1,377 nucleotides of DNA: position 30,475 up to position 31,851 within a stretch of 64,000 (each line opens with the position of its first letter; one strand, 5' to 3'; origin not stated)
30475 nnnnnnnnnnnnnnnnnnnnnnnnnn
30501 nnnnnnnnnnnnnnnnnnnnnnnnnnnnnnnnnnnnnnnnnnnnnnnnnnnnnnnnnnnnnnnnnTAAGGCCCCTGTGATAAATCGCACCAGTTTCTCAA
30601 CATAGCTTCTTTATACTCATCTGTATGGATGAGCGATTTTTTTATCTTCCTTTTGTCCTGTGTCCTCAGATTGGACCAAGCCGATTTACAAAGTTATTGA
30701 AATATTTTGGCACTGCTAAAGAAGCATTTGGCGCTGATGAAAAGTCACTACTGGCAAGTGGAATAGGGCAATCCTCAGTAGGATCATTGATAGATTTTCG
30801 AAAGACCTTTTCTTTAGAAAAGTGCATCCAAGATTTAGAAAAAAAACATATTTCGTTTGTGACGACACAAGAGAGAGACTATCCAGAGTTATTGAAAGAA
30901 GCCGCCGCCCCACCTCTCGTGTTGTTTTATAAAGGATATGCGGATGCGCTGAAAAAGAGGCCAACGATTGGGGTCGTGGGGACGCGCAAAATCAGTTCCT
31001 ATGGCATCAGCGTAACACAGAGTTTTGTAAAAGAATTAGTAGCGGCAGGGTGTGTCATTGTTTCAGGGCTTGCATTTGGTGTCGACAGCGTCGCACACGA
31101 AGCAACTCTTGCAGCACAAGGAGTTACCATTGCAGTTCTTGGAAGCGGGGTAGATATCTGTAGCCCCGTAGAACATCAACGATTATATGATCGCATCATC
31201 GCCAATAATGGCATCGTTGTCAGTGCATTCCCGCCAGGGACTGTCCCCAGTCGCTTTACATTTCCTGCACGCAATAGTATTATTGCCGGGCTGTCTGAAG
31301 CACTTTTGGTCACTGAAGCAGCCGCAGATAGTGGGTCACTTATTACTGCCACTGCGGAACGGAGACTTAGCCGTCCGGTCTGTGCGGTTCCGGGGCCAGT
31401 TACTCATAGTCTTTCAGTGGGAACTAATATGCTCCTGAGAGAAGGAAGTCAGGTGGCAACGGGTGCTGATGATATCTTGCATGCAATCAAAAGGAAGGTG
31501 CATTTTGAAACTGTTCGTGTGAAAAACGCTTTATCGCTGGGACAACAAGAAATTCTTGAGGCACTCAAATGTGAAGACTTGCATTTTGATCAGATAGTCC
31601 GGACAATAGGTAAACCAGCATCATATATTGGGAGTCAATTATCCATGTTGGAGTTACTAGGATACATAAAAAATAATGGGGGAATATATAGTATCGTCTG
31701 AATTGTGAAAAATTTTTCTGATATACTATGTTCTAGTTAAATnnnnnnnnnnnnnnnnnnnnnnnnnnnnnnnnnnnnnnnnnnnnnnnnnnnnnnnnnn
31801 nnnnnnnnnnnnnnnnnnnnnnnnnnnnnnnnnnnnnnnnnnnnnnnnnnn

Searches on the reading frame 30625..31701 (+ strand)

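Call 65: search_protein_families(library=pfam, proteins=[window:30625-31701:+], max_evalue=0.001)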
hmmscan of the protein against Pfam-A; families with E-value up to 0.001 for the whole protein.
window:30625-31701:+ (358 aa): 2 families
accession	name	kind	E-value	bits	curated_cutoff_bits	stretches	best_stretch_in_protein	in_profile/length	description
PF02481.21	DNA_processg_A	-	1.1e-71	240.8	29.6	1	71-278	2-210/212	DNA recombination-mediator protein A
PF17782.7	DprA_WH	-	5.1e-07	30.1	22.9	1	301-350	8-57/61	DprA winged helix domain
